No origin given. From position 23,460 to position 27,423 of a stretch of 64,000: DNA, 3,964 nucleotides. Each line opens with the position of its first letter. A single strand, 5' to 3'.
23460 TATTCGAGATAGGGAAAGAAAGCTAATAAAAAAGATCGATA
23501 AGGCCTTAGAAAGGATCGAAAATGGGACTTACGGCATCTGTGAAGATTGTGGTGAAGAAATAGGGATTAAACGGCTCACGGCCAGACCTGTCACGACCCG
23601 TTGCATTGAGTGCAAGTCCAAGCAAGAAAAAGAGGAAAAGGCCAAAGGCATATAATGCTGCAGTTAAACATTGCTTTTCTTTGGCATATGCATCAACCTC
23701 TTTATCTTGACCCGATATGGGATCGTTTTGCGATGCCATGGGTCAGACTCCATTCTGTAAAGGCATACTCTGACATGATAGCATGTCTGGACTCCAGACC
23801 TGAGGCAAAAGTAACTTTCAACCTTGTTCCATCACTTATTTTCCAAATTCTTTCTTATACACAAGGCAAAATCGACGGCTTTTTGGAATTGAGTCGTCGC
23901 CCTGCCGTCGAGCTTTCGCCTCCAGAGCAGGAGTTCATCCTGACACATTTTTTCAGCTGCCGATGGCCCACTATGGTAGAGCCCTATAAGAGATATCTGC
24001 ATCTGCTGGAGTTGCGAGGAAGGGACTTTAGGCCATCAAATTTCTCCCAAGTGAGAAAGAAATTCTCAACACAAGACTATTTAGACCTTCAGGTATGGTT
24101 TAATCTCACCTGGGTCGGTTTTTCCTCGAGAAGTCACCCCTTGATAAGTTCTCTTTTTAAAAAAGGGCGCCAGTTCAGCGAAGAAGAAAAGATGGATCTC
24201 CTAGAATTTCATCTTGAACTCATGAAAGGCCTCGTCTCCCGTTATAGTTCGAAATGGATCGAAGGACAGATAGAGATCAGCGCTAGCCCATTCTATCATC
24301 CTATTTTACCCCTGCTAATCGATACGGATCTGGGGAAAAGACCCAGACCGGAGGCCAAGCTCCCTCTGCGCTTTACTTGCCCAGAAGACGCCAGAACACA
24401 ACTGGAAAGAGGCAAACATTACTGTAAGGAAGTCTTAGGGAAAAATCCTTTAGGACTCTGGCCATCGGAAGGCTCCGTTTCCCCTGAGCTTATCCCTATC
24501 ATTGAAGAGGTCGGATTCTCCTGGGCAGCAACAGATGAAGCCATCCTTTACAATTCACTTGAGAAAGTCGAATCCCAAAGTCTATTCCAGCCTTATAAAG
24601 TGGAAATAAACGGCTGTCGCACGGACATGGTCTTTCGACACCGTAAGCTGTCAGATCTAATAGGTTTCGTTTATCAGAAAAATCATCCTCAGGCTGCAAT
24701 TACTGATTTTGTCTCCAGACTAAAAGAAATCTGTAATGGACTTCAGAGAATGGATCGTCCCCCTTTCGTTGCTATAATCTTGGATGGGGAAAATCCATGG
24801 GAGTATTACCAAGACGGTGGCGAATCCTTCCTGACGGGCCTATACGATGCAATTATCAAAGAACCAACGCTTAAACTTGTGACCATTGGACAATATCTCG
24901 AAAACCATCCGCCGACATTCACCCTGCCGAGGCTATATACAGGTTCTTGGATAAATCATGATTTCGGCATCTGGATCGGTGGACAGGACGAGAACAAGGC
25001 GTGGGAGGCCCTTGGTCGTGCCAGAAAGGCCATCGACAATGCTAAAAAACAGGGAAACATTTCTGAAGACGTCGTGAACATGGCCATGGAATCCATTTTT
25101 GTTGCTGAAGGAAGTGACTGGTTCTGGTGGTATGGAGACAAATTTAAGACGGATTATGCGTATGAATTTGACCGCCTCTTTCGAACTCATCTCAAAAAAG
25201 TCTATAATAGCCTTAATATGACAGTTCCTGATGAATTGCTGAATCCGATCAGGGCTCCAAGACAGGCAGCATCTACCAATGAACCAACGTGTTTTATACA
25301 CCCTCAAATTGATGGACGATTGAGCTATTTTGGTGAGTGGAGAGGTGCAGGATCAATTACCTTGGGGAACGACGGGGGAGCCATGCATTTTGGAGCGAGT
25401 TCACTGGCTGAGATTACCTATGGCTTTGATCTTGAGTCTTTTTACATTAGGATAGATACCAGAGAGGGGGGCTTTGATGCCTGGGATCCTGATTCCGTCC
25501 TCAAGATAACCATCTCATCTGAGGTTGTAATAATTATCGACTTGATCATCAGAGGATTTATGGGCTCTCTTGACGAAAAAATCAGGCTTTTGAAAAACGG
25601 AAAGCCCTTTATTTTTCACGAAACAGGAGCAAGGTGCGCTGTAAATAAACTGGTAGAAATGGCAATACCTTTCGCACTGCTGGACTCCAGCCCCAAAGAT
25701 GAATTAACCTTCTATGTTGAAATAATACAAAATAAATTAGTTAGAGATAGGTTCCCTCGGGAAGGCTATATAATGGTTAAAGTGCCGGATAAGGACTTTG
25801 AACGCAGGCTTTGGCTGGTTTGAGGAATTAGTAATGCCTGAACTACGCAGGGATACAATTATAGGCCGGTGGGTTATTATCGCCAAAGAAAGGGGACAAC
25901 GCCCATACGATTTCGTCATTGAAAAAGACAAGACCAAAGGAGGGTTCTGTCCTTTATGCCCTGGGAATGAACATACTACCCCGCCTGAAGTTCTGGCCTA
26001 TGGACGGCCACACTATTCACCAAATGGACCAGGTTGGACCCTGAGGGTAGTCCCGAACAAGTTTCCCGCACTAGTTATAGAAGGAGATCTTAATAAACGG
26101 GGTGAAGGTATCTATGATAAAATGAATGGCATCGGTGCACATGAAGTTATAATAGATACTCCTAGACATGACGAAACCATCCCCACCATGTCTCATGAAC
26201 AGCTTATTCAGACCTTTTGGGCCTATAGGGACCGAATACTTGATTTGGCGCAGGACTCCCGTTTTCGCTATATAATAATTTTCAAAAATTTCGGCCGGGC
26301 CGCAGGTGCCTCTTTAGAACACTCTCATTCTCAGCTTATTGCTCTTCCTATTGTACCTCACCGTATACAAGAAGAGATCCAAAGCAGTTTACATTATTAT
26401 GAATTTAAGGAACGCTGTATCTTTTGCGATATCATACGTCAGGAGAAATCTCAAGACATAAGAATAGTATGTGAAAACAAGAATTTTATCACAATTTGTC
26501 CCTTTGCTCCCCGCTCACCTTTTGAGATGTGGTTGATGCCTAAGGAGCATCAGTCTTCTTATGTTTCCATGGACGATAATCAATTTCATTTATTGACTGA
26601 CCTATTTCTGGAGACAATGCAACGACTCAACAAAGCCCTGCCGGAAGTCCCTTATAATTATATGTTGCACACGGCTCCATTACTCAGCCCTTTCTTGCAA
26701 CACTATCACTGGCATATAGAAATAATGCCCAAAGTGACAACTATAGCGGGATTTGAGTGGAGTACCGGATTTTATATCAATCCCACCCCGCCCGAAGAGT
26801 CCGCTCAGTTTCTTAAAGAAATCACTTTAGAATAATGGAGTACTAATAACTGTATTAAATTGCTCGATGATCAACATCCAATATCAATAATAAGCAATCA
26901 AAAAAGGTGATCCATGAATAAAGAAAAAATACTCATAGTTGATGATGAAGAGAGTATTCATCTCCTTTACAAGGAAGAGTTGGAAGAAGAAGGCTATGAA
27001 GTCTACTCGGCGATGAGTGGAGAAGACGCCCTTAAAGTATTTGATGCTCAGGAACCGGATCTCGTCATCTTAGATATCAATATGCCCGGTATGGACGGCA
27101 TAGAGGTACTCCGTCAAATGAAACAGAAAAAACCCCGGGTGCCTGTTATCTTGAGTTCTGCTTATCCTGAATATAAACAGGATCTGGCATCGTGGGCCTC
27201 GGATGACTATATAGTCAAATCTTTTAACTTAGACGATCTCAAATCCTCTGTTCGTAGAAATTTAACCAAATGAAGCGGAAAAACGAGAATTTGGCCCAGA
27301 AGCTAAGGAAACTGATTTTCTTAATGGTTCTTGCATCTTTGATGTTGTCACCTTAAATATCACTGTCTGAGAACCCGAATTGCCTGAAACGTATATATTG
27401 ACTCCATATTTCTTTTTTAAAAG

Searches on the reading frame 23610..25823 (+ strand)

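Call 6: search_protein_families(library=pfam, proteins=[window:23610-25823:+], max_evalue=0.01)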
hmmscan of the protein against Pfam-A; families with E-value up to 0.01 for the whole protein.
window:23610-25823:+ (737 aa): 1 family
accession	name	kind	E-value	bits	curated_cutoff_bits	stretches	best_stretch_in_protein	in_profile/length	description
PF03065.20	Glyco_hydro_57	-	1.6e-50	172.5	21.2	1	22-436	1-285/291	Glycosyl hydrolase family 57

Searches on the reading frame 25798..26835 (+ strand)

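Call 6: search_protein_families(library=pfam, proteins=[window:25798-26835:+], max_evalue=0.01)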
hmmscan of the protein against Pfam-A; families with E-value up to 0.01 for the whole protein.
window:25798-26835:+ (345 aa): 7 families
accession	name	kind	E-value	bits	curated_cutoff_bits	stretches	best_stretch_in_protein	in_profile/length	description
PF01087.27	GalP_UDP_transf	-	7.4e-14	53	22.1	1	13-187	11-184/184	Galactose-1-phosphate uridyl transferase, N-terminal domain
PF16268.10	DUF4921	-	1.4e-13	51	28.5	1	144-334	208-388/425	Domain of unknown function (DUF4921)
PF16285.10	DUF4931_N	-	7.7e-09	36.2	24.1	1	116-183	54-121/124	Domain of unknown function (DUF4931) N-terminal domain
PF02744.22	GalP_UDP_tr_C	-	1.9e-06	28.1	29.2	1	198-309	6-119/165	Galactose-1-phosphate uridyl transferase, C-terminal domain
PF11969.13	DcpS_C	-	1.7e-05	25.7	24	1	206-307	1-99/114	Scavenger mRNA decapping enzyme C-term binding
PF19327.4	Ap4A_phos_N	-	0.00054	19.9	23.1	1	160-194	137-171/177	Ap4A phosphorylase N-terminal domain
PF01230.28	HIT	-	0.001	20.1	21.5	0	219-307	4-92/98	HIT domain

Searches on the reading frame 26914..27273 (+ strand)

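Call 6: search_protein_families(library=pfam, proteins=[window:26914-27273:+], max_evalue=0.01)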
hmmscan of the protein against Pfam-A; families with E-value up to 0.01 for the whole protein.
window:26914-27273:+ (119 aa): 5 families
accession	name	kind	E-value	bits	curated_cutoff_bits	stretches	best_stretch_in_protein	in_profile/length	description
PF00072.30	Response_reg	-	3.6e-29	101.6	30.2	1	6-113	1-110/111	Response regulator receiver domain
PF02254.24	TrkA_N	-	0.0031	18.3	23.8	1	4-96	22-110/116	TrkA-N domain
PF02310.24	B12-binding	-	0.0064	16.8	32.1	1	23-100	24-109/121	B12 binding domain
PF23198.2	PDE8A_N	-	0.0079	16.5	29.6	1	24-75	31-83/147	PDE8A-like, N-terminal domain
PF03709.21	OKR_DC_1_N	-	0.0088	16.7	29.3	0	21-83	11-71/111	Orn/Lys/Arg decarboxylase, N-terminal domain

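Call 35: search_protein_families(library=ncbifam, proteins=[window:26914-27273:+], max_evalue=0.001)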
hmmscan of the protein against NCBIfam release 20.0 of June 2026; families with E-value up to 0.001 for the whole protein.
window:26914-27273:+ (119 aa): 103 families (the best 25 are shown)
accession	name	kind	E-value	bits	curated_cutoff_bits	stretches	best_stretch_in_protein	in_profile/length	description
NF008469.0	PRK11361.1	equivalog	5.8e-27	94.5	714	1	3-117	4-120/461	acetoacetate metabolism transcriptional regulator AtoC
NF045944.1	ResRegRpaBCyano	equivalog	1.7e-24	86.5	330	1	7-115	1-110/229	response regulator transcription factor RpaB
TIGR01818.1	ntrC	equivalog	3.8e-22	78.7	558.6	1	6-118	1-115/463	nitrogen regulation protein NR(I)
NF046020.1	HisKinCckABruc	equivalog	4.4e-22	77.8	1000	1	3-117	749-867/868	cell cycle histidine kinase CckA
NF040534.1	resp_reg_YycF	equivalog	4.5e-22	78.4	340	1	5-118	2-116/231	response regulator YycF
NF040689.1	MtrAB_MtrA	equivalog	1.6e-21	76.7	300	1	6-117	1-113/219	MtrAB system response regulator MtrA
TIGR02154.1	PhoB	equivalog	4.1e-21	75.3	296.2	1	4-115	3-118/226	phosphate regulon transcriptional regulator PhoB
NF051870.1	NAssimRespRegNtrX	equivalog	1.2e-20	73.8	600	1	5-117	3-119/452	nitrogen assimilation response regulator NtrX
NF033120.0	vanR_FM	exception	2.5e-20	73.1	460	1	1-114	1-115/231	vancomycin resistance response regulator transcription factor, VanR-F/VanR-M family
NF045505.1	RR_RssB_Pseudo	equivalog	3.9e-20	72.3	700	1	4-118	6-123/394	two-component system response regulator RssB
NF008176.1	PRK10923.1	equivalog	8.9e-20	70.7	620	1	1-118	1-120/469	nitrogen regulation protein NR(I)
NF053854.1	RespRegPhoBBctds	equivalog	1.2e-19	70.6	270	1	6-115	1-113/225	two-component system response regulator PhoB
TIGR01387.1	cztR_silR_copR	subfamily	1.9e-19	70.2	279.2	1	6-118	1-115/218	heavy metal response regulator transcription factor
NF007135.0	PRK09581.1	equivalog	2.5e-19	69.5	474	1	5-108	4-111/457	PleD family two-component system response regulator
NF051850.1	RespRegRprY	equivalog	4.1e-19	68.9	370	1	2-113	3-116/234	response regulator transcription factor RprY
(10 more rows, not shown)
